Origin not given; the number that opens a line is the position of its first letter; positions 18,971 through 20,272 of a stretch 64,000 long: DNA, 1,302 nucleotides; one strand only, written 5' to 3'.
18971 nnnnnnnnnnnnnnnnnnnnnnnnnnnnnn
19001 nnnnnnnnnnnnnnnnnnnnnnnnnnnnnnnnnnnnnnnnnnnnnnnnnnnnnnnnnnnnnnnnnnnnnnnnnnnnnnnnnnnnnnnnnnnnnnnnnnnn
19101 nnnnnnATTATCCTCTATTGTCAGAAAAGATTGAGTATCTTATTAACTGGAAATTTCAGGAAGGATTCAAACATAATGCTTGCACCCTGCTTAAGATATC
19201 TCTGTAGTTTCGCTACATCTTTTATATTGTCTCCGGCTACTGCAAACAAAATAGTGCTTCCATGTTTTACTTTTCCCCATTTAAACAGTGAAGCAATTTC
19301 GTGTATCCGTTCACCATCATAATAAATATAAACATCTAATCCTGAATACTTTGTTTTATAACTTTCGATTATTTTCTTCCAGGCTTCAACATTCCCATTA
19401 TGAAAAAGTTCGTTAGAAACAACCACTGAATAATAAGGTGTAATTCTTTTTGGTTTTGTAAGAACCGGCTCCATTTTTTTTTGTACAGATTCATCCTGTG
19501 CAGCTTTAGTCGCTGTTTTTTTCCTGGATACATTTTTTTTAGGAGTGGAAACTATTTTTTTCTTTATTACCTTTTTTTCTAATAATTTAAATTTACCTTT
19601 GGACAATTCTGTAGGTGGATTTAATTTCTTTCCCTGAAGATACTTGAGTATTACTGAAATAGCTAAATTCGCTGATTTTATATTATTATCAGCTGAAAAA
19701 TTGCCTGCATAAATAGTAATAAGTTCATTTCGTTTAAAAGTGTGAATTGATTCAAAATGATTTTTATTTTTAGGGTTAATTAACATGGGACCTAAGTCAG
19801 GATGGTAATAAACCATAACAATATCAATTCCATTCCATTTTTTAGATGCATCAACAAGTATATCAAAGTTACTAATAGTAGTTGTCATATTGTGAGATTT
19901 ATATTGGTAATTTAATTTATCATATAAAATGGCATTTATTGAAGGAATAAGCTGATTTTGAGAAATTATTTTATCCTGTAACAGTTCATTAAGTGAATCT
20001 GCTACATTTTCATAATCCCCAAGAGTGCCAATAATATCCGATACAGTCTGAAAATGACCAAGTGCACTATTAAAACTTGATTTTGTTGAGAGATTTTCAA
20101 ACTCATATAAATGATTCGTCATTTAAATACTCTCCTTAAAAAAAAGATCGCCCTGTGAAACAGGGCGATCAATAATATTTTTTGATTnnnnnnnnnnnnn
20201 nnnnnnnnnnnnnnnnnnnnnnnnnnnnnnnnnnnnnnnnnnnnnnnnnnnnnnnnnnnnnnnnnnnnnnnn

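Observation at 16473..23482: ppdK / hypothetical / ~679-aa CfpA-like filament protein / exported vWA protein: a Treponema-type neighbourhood in a very low-GC genome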

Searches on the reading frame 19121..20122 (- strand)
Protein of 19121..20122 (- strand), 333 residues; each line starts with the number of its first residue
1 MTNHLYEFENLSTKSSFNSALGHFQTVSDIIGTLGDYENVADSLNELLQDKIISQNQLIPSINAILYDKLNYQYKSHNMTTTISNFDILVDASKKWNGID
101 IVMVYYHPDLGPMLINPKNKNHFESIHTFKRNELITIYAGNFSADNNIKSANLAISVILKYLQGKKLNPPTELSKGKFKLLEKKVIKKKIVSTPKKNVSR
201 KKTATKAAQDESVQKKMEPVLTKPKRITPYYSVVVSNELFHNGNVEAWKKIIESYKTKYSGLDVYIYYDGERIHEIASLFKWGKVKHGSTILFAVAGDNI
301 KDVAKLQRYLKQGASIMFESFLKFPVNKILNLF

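Call 7: search_protein_families(library=pfam, proteins=[window:19121-20122:-], max_evalue=0.01)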
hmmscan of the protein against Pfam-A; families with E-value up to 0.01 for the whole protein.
window:19121-20122:- (333 aa): 0 families

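Call 8: search_protein_families(library=ncbifam, proteins=[window:19121-20122:-], max_evalue=0.01)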
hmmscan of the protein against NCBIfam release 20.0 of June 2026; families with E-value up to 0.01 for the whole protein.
window:19121-20122:- (333 aa): 0 families

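Call 15: search_solved_structures(query=window:19121-20122:-, max_evalue=1)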
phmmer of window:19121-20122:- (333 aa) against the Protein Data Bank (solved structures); distinct sequences matched with E-value up to 1: 0.

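Call 23: find_homologous_proteins(query=window:19121-20122:-)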
Query window:19121-20122:- (333 aa): 2897 proteins with E <= 0.001 among 4394 candidates; the best 120 are listed.
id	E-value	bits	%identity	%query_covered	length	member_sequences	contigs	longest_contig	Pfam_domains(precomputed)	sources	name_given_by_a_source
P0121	4.6e-215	730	100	100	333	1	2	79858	PF27497.1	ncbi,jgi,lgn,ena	-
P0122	2.1e-191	653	88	100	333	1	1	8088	PF27497.1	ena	-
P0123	2.4e-181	620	85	100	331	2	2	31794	PF27497.1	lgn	-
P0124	4.2e-181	619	84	100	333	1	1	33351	PF27497.1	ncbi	-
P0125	3.4e-180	616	84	100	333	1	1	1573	PF27497.1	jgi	-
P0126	6.0e-179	612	82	100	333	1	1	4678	PF27497.1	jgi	-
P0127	1.9e-178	610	83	100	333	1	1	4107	PF27497.1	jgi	-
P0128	3.5e-177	606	82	100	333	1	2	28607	PF27497.1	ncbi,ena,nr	ncbi:MAG: hypothetical protein KAH95_00475 [Spirochaetales bacterium]|nr:hypothetical protein [Spiro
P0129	1.8e-176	604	81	100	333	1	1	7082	PF27497.1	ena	-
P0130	7.1e-176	602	81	100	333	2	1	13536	PF27497.1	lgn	-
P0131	1.1e-175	601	81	100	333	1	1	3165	PF27497.1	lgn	-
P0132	3.6e-175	599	83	100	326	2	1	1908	PF27497.1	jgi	jgi:hypothetical protein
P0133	2.5e-174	597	82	100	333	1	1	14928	PF27497.1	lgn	-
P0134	4.6e-174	596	80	100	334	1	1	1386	PF27497.1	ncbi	-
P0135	1.2e-173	594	81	100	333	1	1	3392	PF27497.1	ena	-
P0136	5.1e-173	592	79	100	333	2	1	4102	PF27497.1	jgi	jgi:hypothetical protein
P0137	1.7e-171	587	80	100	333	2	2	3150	PF27497.1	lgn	-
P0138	5.1e-169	579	79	100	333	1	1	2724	PF27497.1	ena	-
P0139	6.6e-168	576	78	100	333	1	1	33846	PF27497.1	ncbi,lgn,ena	-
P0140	7.3e-166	569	78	100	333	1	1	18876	PF27497.1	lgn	-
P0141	4.1e-165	566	76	99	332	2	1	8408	PF27497.1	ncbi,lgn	-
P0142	1.4e-160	552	77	100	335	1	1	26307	PF27497.1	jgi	jgi:hypothetical protein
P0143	1.9e-156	538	74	100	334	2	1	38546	PF27497.1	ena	-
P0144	5.7e-156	536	74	100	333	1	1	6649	PF27497.1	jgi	-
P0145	1.1e-155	535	75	100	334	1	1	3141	PF27497.1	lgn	-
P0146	3.1e-153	527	75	100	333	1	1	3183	PF27497.1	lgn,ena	-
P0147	3.1e-153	527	74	99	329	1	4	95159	PF27497.1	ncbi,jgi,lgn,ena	-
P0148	4.5e-152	524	71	99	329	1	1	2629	PF27497.1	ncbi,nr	ncbi:MAG: hypothetical protein J7L71_01910 [Spirochaetaceae bacterium]|nr:hypothetical protein [Spir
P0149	3.2e-151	521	72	99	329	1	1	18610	PF27497.1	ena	-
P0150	2.6e-150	518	73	100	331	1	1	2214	PF27497.1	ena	-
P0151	5.9e-150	517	70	99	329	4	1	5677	PF27497.1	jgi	-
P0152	2.4e-149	515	71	100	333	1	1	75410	PF27497.1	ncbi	-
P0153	1.3e-147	509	70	99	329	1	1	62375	PF27497.1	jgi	-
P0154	4.0e-147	507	70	99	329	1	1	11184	PF27497.1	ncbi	-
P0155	5.1e-143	494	68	100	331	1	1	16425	PF27497.1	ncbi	-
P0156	2.7e-121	422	83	69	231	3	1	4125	PF27497.1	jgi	jgi:hypothetical protein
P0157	2.0e-120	420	59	99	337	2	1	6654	PF27497.1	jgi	-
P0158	4.0e-118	412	55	99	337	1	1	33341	PF27497.1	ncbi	-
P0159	6.1e-112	392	55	100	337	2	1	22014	PF27497.1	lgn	-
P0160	1.1e-111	391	54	100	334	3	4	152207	PF27497.1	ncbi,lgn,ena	-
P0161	1.1e-111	391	53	99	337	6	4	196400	PF02724.20,PF27497.1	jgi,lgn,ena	-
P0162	1.2e-110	388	56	99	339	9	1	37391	PF27497.1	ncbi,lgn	-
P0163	2.5e-110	386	53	100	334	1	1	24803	PF27497.1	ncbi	-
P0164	2.8e-110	386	54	99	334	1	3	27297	PF27497.1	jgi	jgi:hypothetical protein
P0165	9.1e-110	385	52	99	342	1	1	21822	PF27497.1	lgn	-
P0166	1.0e-108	381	54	100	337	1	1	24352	PF27497.1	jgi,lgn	-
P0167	5.9e-108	379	54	100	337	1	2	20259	PF27497.1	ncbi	-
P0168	8.7e-108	378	52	98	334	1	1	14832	PF27497.1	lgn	-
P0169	1.8e-107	377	52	99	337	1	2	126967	PF27497.1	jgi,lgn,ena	-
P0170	2.8e-107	376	54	99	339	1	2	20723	PF27497.1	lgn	-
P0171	4.3e-107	376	55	100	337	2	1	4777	PF27497.1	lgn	-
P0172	5.0e-107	376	52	98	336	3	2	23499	PF27497.1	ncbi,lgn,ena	-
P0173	6.6e-107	375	52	100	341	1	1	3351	PF27497.1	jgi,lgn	jgi:hypothetical protein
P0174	9.2e-107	375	52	99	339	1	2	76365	PF27497.1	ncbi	-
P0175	9.5e-107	375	54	98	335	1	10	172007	PF27497.1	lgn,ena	-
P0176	1.0e-106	375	54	98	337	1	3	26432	PF27497.1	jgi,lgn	jgi:hypothetical protein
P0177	1.1e-106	375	52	99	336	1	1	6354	PF27497.1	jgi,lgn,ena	-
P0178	1.1e-106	374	51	100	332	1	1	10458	PF27497.1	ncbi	-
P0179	1.5e-106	374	51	98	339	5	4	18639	PF27497.1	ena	-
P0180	1.2e-105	371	52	98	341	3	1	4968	PF27497.1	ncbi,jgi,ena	jgi:hypothetical protein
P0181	1.3e-105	371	51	100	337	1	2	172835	PF27497.1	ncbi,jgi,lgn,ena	-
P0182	2.2e-105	370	52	98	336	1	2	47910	PF27497.1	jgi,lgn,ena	-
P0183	2.8e-105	370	79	33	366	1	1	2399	PF27497.1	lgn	-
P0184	3.9e-105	369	52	98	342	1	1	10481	PF27497.1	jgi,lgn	jgi:hypothetical protein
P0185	4.2e-105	369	52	98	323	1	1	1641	PF27497.1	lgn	-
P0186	4.5e-105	369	52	100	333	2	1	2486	PF27497.1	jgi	jgi:hypothetical protein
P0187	5.9e-105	369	48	100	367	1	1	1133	PF27497.1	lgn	-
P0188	6.9e-105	369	52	98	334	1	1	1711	PF27497.1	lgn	-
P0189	9.7e-105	368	52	100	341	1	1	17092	PF27497.1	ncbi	ncbi:MAG: hypothetical protein R6V67_01330 [Spirochaetia bacterium]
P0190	1.1e-104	368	51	100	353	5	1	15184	PF27497.1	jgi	jgi:hypothetical protein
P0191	1.7e-104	367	50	98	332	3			PF27497.1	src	-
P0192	1.7e-104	367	54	100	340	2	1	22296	PF27497.1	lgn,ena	-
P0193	3.5e-104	366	51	100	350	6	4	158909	PF27497.1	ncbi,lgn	-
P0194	4.2e-104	366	47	100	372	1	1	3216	PF27497.1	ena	-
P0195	7.4e-104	365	52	98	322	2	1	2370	PF27497.1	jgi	-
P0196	7.4e-104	365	52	98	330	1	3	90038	PF27497.1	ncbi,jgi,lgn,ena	-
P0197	1.2e-103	365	49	100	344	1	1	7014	PF27497.1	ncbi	-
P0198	1.2e-103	364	51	98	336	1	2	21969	PF27497.1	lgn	-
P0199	1.4e-103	364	50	98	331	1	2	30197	PF27497.1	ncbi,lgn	ncbi:MAG: hypothetical protein R6V86_11375 [Spirochaetia bacterium]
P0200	1.5e-103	364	51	98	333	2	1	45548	PF27497.1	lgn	-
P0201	3.2e-103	363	49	100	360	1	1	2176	PF27497.1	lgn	-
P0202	3.5e-103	363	49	100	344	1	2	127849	PF27497.1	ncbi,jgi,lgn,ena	jgi:hypothetical protein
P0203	4.2e-103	363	51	98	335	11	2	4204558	PF27497.1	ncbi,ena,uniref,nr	ncbi:hypothetical protein [Marispirochaeta aestuarii]|uniref:hypothetical protein n=1 Tax=Marispiroc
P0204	4.3e-103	363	47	100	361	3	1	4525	PF27497.1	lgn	-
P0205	9.5e-103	362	50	100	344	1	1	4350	PF27497.1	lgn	-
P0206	9.9e-103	362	49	100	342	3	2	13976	PF27497.1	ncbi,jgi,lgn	-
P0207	1.3e-102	361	47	100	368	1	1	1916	PF27497.1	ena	-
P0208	1.5e-102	361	51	98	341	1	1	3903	PF27497.1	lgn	-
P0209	1.6e-102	361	51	98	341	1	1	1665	PF27497.1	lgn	-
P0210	1.7e-102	361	49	100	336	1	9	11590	PF27497.1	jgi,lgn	jgi:hypothetical protein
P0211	3.7e-102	360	47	100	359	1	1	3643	PF27497.1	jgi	jgi:hypothetical protein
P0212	4.0e-102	360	49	100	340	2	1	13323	PF27497.1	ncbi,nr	ncbi:MAG: hypothetical protein JXB06_11330 [Spirochaetales bacterium]|nr:hypothetical protein [Spiro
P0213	4.3e-102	359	53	100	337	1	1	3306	PF27497.1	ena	-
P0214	7.7e-102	359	50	100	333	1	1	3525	PF27497.1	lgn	-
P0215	1.1e-101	358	48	100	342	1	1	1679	PF27497.1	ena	-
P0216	1.2e-101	358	48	100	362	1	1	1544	PF27497.1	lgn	-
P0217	1.5e-101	358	50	100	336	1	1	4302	PF27497.1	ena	-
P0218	1.5e-101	358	51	98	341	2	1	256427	PF27497.1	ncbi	-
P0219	1.5e-101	358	51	98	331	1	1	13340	PF27497.1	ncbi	-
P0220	1.6e-101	358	49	100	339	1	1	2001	PF27497.1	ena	-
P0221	1.7e-101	357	51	98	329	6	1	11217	PF27497.1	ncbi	-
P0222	3.1e-101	357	50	98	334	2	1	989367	PF27497.1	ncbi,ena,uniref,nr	ncbi:hypothetical protein [Marispirochaeta sp.]|uniref:hypothetical protein n=1 Tax=Marispirochaeta 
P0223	5.3e-101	356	78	33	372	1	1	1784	PF27497.1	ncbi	-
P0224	6.9e-101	355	49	98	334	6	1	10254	PF27497.1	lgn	-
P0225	8.7e-101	355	51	98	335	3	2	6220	PF27497.1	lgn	-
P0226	1.0e-100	355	46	100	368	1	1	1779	PF27497.1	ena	-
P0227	1.2e-100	355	50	98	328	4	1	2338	PF27497.1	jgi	-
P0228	1.8e-100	354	47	100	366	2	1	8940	PF27497.1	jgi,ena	-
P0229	1.9e-100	354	51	100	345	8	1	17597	PF27497.1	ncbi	ncbi:MAG: hypothetical protein ACLFMZ_03045 [Spirochaetaceae bacterium]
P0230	2.1e-100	354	50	98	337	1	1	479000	PF27497.1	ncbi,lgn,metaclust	metaclust:status=active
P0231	2.5e-100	354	49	98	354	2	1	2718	PF27497.1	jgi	jgi:hypothetical protein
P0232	3.9e-100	353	46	100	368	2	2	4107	PF27497.1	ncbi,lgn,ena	-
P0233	3.9e-100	353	50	100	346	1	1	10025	PF27497.1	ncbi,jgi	-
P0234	4.3e-100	353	48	98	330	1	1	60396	PF27497.1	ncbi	-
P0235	4.5e-100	353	50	98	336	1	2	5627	PF27497.1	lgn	-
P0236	4.7e-100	353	50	98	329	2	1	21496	PF27497.1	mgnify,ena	mgnify:CR=1 FL=1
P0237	5.5e-100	352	48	100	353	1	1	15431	PF27497.1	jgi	jgi:hypothetical protein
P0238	7.1e-100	352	50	98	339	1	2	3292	PF27497.1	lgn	-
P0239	7.9e-100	352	50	98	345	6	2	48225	PF27497.1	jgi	jgi:hypothetical protein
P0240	1.3e-99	351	47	100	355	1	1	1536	PF27497.1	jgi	jgi:hypothetical protein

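Call 24: find_encoding_contigs(protein=P0121, flank=10000, max_places=4)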
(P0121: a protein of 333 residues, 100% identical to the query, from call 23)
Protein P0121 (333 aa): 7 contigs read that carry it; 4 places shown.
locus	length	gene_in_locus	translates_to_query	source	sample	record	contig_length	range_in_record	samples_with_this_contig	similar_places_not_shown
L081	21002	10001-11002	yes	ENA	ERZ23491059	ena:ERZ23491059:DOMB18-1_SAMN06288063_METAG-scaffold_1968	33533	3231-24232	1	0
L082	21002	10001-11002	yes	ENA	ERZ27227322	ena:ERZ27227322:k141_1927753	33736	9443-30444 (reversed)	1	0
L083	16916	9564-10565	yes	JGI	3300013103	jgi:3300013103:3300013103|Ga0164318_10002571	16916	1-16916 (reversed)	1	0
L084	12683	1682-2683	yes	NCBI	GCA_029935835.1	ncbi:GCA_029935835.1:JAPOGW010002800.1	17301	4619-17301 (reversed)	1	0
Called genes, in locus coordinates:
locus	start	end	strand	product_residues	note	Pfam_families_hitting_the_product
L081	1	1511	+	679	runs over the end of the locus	PF03816:LytR_cpsA_psr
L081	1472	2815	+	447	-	PF00919:UPF0004, PF04055:Radical_SAM, PF01938:TRAM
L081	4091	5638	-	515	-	PF18663:Pallilysin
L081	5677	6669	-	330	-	PF01368:DHH, PF02272:DHHA1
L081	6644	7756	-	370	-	PF00092:VWA, PF13519:VWA_2 (weak)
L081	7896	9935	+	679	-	PF27473:CfpA_C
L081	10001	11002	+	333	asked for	PF27497:TP_0747_N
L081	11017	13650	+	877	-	PF01326:PPDK_N (faint), PF00391:PEP-utilizers, PF02896:PEP-utilizers_C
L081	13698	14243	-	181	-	-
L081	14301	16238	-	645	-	PF20308:TPR-S (faint), PF00515:TPR_1 (faint), PF07719:TPR_2 (faint), PF13174:TPR_6 (faint), PF13176:TPR_7 (faint), PF13181:TPR_8 (faint), PF13432:TPR_16 (weak), PF12895:ANAPC3 (weak), +12 more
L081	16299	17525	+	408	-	PF00709:Adenylsucc_synt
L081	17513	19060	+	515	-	PF00117:GATase, PF02540:NAD_synthase (faint), PF00958:GMP_synt_C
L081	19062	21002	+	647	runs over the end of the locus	PF00795:CN_hydrolase, PF02540:NAD_synthase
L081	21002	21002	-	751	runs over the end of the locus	PF01315:Ald_Xan_dh_C, PF02738:MoCoBD_1, PF20256:MoCoBD_2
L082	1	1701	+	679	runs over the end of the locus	PF03816:LytR_cpsA_psr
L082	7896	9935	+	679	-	PF27473:CfpA_C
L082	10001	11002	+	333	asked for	PF27497:TP_0747_N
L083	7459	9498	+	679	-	PF27473:CfpA_C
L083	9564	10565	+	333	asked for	PF27497:TP_0747_N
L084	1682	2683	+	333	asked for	PF27497:TP_0747_N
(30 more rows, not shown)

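Call 44: predict_structure(alignment_id=A2)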
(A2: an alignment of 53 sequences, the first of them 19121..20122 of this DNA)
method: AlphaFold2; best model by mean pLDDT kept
length: 333 residues; sequences in the alignment: 53
mean_pLDDT: 76.8   pTM: 0.53
mean pLDDT of the five models: 76.8, 76.1, 75.8, 74.5, 74.2
residues with pLDDT >= 90: 85; 70-90: 175; 50-70: 24; < 50: 49
segments of 3 or more residues with pLDDT < 50: 1-9, 184-223
pLDDT, mean of each block of 10 residues (from residue 1): 39 67 77 79 89 83 87 92 92 90 89 92 88 92 76 94 88 82 46 36 31 30 68 79 81 90 89 83 72 89 88 75 83 70
secondary structure, 60 per line:
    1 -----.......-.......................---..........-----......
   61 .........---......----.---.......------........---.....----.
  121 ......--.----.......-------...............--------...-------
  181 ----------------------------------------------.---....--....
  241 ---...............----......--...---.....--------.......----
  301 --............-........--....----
elements in order: H6-12 H14-36 H40-49 H55-69 E73-78 H87-93 E100-107 E111-115 H120-126 E134-140 H148-162 E231-234 H237-240 H244-258 E263-268 E271-273 H277-281 E290-296 H303-314 H316-323 H326-329

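Call 56: search_protein_families(library=pfam, alignment_id=A2, max_evalue=10)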
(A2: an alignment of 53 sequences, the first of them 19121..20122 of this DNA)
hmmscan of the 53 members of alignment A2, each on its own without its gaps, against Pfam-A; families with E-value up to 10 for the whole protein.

A. member 1, window:19121-20122:- (333 aa): 1 family
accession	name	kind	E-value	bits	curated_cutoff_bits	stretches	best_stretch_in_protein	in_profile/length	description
PF07074.17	TRAP-gamma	-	0.095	12.8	25.2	1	261-317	30-86/170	Translocon-associated protein, gamma subunit (TRAP-gamma)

B. families by the number of members that match (of 53 scanned): 60 families (the first 25 are shown)
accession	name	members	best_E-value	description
PF17820.7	PDZ_6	16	0.0095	PDZ domain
PF00240.29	ubiquitin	5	0.015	Ubiquitin family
PF25456.1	Ig_PVRIG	4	0.0032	Transmembrane protein PVRIG, immunoglobulin-like domain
PF02724.19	CDC45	3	3.1e-05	CDC45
PF07074.17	TRAP-gamma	2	0.024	Translocon-associated protein, gamma subunit (TRAP-gamma)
PF00392.27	GntR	2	0.089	Bacterial regulatory proteins, gntR family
PF16885.10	CAC1F_C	2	0.11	Voltage-gated calcium channel subunit alpha, C-term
PF04931.18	DNA_pol_phi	2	2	DNA polymerase phi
PF24181.1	TPR_TTI1_C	2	3.5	TTI1 C-terminal TPR domain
PF06939.16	DUF1286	1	0.00066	Protein of unknown function (DUF1286)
PF22788.2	COP9_hel_rpt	1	0.0021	COP9 signalosome complex subunit 3, N-terminal helical repeats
PF11894.14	Nup192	1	0.0028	Nuclear pore complex scaffold, nucleoporins 186/192/205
PF04006.17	Mpp10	1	0.0099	Mpp10 protein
PF09073.15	BUD22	1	0.028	BUD22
PF03813.20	Nrap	1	0.029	Nrap protein domain 1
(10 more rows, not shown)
